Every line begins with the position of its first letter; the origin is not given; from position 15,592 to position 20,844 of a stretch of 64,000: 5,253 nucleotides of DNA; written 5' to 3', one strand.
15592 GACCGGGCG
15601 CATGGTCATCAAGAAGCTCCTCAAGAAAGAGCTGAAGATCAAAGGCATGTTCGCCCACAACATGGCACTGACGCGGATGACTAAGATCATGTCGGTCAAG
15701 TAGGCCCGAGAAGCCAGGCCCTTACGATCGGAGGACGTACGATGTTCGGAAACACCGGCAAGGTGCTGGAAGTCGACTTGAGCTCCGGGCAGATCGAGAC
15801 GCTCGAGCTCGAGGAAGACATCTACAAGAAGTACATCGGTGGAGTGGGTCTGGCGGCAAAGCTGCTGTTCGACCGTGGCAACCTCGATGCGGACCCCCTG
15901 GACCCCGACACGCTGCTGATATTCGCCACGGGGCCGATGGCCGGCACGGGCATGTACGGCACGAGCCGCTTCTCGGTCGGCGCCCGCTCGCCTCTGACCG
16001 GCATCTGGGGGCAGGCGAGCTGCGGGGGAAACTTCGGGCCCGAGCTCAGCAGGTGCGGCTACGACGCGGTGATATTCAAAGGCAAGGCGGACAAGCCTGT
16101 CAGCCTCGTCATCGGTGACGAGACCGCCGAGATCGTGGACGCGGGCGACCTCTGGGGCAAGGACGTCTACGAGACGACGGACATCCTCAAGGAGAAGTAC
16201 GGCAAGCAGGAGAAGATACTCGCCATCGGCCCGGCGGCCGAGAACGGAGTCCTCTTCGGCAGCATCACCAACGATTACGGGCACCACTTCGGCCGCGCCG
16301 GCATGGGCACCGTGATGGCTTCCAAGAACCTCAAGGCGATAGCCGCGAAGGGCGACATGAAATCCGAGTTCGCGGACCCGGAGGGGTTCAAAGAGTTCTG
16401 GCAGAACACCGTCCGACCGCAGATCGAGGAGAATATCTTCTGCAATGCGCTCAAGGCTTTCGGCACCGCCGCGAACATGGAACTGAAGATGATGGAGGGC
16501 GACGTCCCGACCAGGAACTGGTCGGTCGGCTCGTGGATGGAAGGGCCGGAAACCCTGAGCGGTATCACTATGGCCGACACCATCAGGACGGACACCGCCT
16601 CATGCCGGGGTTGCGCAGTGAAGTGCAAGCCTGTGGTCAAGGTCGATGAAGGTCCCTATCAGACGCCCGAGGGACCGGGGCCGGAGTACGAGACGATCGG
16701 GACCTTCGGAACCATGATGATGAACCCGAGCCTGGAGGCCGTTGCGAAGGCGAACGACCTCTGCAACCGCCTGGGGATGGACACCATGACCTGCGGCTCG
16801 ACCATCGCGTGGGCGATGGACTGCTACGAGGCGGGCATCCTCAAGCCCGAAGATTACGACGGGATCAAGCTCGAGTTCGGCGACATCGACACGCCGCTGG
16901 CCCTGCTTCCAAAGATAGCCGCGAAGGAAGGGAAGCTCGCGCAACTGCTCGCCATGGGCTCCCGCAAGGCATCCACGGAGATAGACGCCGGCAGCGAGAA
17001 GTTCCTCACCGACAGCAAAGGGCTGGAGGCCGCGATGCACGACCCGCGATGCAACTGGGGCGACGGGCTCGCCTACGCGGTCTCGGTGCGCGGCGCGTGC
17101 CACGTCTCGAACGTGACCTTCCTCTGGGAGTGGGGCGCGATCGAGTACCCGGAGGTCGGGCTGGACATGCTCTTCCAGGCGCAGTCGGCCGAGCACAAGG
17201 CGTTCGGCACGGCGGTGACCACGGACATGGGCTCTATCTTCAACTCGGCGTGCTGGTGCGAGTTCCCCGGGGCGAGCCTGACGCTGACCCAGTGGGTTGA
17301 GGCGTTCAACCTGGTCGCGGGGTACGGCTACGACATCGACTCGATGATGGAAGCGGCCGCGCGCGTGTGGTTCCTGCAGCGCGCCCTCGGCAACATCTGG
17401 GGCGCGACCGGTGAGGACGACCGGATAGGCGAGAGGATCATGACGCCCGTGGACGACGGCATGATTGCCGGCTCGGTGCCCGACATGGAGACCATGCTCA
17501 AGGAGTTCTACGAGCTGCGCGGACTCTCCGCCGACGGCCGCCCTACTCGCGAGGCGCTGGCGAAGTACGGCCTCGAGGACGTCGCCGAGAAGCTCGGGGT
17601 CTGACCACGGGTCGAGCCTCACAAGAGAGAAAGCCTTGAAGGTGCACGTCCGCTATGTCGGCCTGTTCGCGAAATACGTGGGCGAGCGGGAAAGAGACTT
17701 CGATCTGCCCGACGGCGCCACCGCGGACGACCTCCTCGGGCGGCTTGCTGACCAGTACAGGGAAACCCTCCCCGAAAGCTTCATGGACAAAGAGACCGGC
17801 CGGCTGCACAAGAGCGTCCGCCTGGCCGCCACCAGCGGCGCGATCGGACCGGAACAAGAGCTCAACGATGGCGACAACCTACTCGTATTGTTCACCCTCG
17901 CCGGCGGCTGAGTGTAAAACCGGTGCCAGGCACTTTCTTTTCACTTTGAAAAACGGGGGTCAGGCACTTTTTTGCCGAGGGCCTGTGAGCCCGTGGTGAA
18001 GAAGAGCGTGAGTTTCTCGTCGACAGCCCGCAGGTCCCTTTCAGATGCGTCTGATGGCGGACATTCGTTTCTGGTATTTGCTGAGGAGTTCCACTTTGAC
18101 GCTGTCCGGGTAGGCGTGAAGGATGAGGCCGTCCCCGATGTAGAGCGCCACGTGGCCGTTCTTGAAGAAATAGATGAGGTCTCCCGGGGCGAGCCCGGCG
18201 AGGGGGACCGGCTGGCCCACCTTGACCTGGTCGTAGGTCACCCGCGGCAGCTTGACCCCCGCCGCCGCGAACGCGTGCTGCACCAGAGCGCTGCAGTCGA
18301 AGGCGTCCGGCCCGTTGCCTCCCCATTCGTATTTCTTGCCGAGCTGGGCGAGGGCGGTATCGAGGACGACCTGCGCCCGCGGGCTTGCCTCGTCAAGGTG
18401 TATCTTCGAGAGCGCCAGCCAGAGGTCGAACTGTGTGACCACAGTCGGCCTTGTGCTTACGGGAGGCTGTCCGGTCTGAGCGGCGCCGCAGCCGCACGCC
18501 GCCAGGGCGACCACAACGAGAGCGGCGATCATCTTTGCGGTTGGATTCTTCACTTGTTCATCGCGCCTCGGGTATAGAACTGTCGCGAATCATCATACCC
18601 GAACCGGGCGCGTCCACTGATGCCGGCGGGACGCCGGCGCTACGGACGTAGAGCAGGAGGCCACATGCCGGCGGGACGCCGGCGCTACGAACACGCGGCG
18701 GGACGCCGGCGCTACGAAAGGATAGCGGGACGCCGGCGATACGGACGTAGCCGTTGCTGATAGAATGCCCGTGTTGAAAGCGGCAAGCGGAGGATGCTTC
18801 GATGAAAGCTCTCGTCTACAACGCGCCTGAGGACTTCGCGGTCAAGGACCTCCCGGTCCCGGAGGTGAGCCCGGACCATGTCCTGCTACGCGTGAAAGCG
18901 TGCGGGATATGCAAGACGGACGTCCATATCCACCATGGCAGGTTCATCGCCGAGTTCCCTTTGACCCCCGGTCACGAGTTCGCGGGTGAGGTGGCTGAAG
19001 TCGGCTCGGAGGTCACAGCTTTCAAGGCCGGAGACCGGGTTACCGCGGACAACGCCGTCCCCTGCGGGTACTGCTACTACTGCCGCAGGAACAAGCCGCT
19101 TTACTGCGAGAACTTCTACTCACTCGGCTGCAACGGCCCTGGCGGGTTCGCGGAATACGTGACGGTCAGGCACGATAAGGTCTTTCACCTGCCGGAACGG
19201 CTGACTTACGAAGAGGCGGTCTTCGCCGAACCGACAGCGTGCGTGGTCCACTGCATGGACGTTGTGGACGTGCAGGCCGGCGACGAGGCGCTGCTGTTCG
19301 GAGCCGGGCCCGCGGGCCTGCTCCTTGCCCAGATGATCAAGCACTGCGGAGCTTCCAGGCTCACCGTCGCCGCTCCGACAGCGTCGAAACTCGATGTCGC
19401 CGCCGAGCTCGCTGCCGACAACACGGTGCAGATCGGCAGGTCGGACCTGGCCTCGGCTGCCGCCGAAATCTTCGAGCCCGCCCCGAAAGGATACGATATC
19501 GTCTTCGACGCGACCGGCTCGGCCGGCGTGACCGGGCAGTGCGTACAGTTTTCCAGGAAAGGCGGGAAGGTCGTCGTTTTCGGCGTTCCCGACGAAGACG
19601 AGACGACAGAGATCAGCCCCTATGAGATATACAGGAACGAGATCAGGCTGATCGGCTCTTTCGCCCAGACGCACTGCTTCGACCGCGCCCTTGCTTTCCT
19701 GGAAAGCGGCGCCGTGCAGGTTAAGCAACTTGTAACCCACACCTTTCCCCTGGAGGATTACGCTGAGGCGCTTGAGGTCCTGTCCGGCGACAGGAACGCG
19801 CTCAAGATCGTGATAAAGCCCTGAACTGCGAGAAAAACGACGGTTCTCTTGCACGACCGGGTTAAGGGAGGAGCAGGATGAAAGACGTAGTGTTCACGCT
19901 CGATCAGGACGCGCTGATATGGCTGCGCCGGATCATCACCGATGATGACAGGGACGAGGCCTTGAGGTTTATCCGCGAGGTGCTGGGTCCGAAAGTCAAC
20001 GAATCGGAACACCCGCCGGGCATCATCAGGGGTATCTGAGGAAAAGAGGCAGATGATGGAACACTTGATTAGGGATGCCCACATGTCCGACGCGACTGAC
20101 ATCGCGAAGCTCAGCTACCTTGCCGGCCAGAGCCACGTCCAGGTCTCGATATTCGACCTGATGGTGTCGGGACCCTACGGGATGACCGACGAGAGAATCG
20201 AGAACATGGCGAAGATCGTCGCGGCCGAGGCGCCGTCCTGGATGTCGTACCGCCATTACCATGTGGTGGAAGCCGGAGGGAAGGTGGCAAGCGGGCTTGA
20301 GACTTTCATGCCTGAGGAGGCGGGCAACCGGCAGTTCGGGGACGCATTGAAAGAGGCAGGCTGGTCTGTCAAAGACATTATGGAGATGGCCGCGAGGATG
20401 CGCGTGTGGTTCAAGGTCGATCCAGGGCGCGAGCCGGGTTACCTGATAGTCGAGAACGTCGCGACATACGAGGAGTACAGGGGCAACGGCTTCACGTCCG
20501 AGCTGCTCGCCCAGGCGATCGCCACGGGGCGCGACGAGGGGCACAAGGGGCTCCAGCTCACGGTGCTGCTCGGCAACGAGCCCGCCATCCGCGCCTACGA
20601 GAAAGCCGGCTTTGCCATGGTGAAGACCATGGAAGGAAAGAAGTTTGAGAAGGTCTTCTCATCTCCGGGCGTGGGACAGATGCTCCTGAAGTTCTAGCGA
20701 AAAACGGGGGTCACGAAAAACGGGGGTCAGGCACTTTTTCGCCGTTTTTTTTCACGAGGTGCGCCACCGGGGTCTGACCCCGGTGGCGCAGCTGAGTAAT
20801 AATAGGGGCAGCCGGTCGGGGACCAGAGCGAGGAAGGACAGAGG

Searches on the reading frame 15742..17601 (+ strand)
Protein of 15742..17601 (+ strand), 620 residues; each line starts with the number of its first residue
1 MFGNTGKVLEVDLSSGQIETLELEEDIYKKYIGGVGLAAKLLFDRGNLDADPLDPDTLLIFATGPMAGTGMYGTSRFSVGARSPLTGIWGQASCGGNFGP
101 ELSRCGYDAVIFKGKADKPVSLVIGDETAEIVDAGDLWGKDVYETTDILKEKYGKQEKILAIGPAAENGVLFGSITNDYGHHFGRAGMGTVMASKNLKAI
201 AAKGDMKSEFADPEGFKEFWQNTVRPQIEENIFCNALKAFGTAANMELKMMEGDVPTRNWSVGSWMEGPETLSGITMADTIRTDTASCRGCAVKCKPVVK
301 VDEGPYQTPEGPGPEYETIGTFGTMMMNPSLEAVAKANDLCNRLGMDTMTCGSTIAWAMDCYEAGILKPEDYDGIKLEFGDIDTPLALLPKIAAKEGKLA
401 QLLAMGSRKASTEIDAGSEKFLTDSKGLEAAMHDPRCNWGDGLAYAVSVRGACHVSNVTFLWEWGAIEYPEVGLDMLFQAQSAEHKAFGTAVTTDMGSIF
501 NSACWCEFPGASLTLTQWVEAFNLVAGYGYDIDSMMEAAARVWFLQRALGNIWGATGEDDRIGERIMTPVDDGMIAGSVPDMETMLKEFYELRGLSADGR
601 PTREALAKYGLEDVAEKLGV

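Call 26: search_protein_families(library=pfam, proteins=[window:15742-17601:+], max_evalue=0.0001)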
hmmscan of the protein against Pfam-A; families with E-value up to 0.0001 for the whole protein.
window:15742-17601:+ (620 aa): 2 families
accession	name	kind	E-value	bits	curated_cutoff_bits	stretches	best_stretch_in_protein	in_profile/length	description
PF01314.23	AFOR_C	-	3.2e-103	346.3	27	1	225-611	7-385/385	Aldehyde ferredoxin oxidoreductase, domains 2 & 3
PF02730.20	AFOR_N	-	3e-77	259.3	29.8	1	6-204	1-198/199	Aldehyde ferredoxin oxidoreductase, N-terminal domain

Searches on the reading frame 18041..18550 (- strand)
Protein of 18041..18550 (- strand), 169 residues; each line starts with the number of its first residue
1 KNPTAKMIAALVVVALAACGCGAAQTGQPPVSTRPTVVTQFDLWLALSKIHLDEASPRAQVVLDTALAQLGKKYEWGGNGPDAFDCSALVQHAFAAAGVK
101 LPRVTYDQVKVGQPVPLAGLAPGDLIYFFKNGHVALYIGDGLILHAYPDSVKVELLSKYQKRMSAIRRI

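Call 26: search_protein_families(library=pfam, proteins=[window:18041-18550:-], max_evalue=0.0001)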
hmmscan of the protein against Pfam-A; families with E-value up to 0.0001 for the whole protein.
window:18041-18550:- (169 aa): 1 family
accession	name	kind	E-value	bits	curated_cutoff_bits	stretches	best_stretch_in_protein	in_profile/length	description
PF00877.26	NLPC_P60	-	7.8e-24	84.1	23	1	71-163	1-100/105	NlpC/P60 family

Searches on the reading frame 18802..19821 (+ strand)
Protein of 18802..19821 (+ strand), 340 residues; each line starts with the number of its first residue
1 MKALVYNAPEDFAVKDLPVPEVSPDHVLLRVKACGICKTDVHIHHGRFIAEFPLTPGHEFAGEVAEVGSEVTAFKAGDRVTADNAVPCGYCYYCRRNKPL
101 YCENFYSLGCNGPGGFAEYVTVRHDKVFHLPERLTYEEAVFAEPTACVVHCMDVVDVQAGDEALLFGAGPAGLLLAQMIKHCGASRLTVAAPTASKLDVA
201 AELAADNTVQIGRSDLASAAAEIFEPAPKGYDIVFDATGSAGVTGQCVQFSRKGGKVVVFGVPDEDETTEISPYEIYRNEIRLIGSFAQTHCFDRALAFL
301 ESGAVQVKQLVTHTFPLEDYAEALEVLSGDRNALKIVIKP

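Call 26: search_protein_families(library=pfam, proteins=[window:18802-19821:+], max_evalue=0.0001)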
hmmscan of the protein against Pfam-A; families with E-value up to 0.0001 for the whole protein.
window:18802-19821:+ (340 aa): 4 families
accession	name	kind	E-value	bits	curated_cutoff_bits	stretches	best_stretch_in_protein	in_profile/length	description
PF08240.17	ADH_N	-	4.9e-33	113.9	23.5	1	24-132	2-104/104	Alcohol dehydrogenase GroES-like domain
PF00107.32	ADH_zinc_N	-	8.3e-21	74.7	31.8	1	172-301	3-128/129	Zinc-binding dehydrogenase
PF16912.11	Glu_dehyd_C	-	6e-12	45.9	34.9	1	139-328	4-202/211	Glucose dehydrogenase C-terminus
PF13602.12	ADH_zinc_N_2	-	2.3e-08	35.5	27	1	225-338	17-134/134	Zinc-binding dehydrogenase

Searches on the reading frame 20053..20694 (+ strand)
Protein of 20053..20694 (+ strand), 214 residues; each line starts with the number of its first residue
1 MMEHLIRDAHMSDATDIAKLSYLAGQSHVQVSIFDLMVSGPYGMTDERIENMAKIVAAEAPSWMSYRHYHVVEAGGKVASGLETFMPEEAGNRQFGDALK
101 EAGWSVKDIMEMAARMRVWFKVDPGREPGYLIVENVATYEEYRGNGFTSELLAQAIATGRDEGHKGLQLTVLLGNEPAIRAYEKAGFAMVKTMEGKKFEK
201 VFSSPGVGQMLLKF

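Call 26: search_protein_families(library=pfam, proteins=[window:20053-20694:+], max_evalue=0.0001)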
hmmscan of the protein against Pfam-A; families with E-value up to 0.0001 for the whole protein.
window:20053-20694:+ (214 aa): 3 families
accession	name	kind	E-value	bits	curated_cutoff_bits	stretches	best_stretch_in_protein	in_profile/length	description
PF00583.31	Acetyltransf_1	-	4.4e-11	43.5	20.7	1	122-187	54-116/116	Acetyltransferase (GNAT) family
PF13508.13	Acetyltransf_7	-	1.6e-06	28.8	27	1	126-187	28-82/84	Acetyltransferase (GNAT) domain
PF08445.16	FR47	-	8.5e-05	22.9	22.1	0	135-190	26-80/86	FR47-like protein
